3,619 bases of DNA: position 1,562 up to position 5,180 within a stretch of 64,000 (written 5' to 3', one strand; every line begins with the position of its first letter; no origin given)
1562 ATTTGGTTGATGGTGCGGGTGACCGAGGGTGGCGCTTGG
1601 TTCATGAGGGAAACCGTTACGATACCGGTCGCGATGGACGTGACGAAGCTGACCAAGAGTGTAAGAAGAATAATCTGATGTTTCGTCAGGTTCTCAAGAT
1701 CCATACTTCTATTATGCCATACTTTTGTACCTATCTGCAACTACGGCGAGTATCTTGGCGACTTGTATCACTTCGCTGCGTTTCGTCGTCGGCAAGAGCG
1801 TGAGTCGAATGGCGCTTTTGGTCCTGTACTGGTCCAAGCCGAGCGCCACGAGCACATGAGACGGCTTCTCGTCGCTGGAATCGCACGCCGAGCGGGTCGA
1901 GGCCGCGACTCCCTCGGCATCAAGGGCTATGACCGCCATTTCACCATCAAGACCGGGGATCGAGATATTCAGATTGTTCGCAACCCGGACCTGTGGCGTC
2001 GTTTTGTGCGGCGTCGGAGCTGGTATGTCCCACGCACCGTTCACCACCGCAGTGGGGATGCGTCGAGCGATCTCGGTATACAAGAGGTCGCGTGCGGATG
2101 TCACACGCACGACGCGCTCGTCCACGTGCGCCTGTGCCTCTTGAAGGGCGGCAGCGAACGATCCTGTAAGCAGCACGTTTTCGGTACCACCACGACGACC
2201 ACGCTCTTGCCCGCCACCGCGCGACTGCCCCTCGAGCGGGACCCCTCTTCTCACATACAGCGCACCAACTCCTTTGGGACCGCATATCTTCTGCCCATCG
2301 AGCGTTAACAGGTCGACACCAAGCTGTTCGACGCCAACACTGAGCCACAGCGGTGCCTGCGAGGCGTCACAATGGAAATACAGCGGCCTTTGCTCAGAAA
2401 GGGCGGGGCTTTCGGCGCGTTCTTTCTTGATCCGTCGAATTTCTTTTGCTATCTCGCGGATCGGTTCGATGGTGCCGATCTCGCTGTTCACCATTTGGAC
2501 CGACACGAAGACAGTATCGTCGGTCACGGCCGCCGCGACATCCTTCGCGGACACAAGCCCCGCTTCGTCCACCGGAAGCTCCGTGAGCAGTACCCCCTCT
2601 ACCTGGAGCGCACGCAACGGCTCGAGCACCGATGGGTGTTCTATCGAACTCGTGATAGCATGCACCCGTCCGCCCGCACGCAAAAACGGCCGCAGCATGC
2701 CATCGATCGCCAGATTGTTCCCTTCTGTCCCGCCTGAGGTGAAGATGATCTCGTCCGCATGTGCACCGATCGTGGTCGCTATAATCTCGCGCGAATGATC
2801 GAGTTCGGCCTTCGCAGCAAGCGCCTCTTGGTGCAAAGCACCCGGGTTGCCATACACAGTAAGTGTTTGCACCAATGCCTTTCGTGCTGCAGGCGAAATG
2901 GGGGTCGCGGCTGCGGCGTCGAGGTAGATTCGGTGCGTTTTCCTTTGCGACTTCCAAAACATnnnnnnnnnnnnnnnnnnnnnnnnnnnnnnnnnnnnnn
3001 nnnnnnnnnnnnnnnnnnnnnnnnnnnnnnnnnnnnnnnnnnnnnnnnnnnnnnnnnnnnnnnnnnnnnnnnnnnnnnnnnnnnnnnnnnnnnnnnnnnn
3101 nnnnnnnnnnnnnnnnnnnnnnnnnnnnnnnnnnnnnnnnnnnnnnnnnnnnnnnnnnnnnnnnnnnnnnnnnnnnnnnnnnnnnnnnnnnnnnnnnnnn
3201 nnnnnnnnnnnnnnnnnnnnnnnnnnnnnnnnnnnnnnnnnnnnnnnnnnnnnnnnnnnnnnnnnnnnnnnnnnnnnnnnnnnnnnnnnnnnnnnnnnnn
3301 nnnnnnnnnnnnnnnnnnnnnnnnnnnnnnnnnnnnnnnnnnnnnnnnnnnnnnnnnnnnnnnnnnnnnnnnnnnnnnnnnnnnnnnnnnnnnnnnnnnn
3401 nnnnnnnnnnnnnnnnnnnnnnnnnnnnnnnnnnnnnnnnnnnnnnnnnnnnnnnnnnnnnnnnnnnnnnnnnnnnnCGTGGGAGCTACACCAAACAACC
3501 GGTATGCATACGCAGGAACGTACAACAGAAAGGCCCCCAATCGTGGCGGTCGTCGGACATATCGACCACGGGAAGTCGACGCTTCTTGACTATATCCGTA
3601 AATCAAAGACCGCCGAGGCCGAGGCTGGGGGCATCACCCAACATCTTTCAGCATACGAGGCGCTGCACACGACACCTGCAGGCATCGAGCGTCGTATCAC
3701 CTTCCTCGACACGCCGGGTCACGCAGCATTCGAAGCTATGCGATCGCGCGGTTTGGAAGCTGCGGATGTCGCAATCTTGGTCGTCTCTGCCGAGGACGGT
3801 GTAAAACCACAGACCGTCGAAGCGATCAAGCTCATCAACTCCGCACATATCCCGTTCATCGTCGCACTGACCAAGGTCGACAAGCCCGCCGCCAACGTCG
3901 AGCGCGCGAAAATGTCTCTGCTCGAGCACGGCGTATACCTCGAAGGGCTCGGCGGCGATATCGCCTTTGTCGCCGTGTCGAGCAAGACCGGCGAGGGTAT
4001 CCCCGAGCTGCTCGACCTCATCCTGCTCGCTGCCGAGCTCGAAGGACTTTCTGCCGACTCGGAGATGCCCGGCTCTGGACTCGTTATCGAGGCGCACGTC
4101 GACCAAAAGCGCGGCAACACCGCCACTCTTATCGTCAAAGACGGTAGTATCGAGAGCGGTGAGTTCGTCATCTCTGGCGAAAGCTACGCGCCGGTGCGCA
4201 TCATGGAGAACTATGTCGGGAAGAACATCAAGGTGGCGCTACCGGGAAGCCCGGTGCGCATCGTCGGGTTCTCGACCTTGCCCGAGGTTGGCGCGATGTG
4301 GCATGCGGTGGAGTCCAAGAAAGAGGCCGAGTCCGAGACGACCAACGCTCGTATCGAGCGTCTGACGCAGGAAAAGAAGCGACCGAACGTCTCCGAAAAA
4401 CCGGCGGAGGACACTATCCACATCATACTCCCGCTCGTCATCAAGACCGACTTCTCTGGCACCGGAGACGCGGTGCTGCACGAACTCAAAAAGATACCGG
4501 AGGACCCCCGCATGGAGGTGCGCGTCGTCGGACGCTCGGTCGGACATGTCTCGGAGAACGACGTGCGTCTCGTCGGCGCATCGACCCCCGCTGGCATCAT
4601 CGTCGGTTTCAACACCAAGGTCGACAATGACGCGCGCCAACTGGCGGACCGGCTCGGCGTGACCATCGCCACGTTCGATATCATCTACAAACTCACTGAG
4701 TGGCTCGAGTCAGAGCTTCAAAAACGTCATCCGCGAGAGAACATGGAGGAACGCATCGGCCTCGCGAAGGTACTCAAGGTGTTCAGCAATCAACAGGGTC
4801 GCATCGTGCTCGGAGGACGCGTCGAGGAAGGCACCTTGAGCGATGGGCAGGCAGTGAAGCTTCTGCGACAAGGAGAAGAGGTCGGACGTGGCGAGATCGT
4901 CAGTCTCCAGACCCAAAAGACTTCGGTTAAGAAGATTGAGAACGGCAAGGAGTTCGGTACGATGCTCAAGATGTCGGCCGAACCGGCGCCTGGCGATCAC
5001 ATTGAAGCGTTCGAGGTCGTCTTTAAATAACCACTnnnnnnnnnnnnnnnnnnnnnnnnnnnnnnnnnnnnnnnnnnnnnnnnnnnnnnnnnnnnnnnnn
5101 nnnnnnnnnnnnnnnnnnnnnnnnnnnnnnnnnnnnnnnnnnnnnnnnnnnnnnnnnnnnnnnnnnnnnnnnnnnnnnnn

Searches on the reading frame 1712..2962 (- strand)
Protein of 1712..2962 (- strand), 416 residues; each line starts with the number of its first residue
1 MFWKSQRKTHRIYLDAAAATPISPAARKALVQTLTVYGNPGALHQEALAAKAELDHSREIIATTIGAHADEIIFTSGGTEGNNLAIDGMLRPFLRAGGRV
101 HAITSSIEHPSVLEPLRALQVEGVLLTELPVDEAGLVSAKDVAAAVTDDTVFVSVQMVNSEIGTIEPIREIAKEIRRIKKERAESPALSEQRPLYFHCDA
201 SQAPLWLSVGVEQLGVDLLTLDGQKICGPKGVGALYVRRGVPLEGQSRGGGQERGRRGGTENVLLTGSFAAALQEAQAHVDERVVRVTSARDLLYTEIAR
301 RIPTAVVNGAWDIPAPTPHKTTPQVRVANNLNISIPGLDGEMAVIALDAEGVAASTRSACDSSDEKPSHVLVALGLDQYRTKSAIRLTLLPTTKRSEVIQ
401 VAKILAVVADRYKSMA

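Call 10: search_protein_families(library=pfam, proteins=[window:1712-2962:-], max_evalue=0.01)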
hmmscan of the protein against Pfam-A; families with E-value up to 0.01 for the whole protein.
window:1712-2962:- (416 aa): 1 family
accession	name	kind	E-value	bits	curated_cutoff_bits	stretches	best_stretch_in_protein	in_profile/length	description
PF00266.25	Aminotran_5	-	1.7e-45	156.1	21.5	1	12-398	1-368/371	Aminotransferase class-V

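Call 21: find_encoding_contigs(protein=window:1712-2962:-, flank=10000, max_places=3)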
Protein window:1712-2962:- (416 aa): 13 contigs read that carry it; 3 places shown.
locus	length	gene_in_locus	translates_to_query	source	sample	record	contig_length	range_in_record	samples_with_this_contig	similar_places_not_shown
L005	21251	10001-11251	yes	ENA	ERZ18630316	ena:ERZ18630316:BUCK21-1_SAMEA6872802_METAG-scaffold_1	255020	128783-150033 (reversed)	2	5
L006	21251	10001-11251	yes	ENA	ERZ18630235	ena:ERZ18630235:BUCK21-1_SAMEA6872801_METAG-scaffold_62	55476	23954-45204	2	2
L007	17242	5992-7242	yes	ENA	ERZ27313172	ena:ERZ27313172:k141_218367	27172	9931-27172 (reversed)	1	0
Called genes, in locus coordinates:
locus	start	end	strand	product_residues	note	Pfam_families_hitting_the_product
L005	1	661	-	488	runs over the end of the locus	-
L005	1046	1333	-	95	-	-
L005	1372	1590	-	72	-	-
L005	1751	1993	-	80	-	-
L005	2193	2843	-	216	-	PF13489:Methyltransf_23 (weak), PF08241:Methyltransf_11 (weak), PF13649:Methyltransf_25 (weak)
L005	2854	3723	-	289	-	-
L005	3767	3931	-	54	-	-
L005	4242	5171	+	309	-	-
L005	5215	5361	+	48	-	-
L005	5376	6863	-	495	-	-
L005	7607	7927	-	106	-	PF02033:RBFA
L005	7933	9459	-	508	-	PF00009:GTP_EFTU, PF01926:MMR_HSR1, PF22042:EF-G_D2, PF11987:IF-2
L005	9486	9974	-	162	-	PF14584:DUF4446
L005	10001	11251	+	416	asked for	PF00266:Aminotran_5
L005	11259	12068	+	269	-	-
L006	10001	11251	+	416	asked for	PF00266:Aminotran_5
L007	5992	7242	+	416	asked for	PF00266:Aminotran_5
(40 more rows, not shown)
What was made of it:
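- On Binding-protein-dependent ABC importer operon: The nearest ABC pair lies about 24 kb away, outside the window (call 21).
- A separate ABC_tran + BPD_transp_1 pair exists 7-8 kb beyond the left end of the window and could be the binding protein's real partner (call 21).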

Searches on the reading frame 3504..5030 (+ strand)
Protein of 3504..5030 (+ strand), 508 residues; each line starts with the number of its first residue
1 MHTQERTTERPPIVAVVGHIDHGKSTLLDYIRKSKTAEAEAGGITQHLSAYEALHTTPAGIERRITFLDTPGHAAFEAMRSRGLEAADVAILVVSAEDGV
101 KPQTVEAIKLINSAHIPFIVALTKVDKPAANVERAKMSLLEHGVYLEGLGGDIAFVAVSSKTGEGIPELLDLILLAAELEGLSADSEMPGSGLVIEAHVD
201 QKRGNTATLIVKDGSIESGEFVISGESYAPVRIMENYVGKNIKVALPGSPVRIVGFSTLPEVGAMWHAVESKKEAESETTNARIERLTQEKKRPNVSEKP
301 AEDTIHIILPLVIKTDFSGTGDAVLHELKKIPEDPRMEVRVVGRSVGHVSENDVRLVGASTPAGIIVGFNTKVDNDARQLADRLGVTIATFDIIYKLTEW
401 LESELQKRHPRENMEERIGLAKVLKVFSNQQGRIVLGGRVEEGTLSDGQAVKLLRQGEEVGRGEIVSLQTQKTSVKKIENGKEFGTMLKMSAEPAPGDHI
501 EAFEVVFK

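Call 10: search_protein_families(library=pfam, proteins=[window:3504-5030:+], max_evalue=0.01)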
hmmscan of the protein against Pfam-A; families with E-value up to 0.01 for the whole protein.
window:3504-5030:+ (508 aa): 9 families
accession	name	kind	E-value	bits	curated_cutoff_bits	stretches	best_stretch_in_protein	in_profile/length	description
PF00009.33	GTP_EFTU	-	9.1e-35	120.4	26.5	1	13-174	5-183/188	Elongation factor Tu GTP binding domain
PF11987.13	IF-2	-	8.4e-24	84.2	27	1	296-399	15-114/117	Translation-initiation factor 2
PF22042.2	EF-G_D2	-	4.4e-18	65.6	27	1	191-263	3-78/84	Elongation factor G domain 2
PF01926.29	MMR_HSR1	-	5.7e-11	43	21.9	1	14-124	2-113/113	50S ribosome-binding GTPase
PF00350.29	Dynamin_N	-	0.0006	20.3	27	0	14-45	1-32/168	Dynamin family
PF03144.31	GTP_EFTU_D2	-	0.00088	20.1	30.3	1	435-487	3-57/73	Elongation factor Tu domain 2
PF08477.19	Roc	-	0.00097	19.8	27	1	14-126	2-119/119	Ras of Complex, Roc, domain of DAPkinase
PF03193.22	RsgA_GTPase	-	0.001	19.4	30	0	88-171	24-102/174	RsgA GTPase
PF14578.12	GTP_EFTU_D4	-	0.0064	16.8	23.8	1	428-489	13-71/86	Elongation factor Tu domain 4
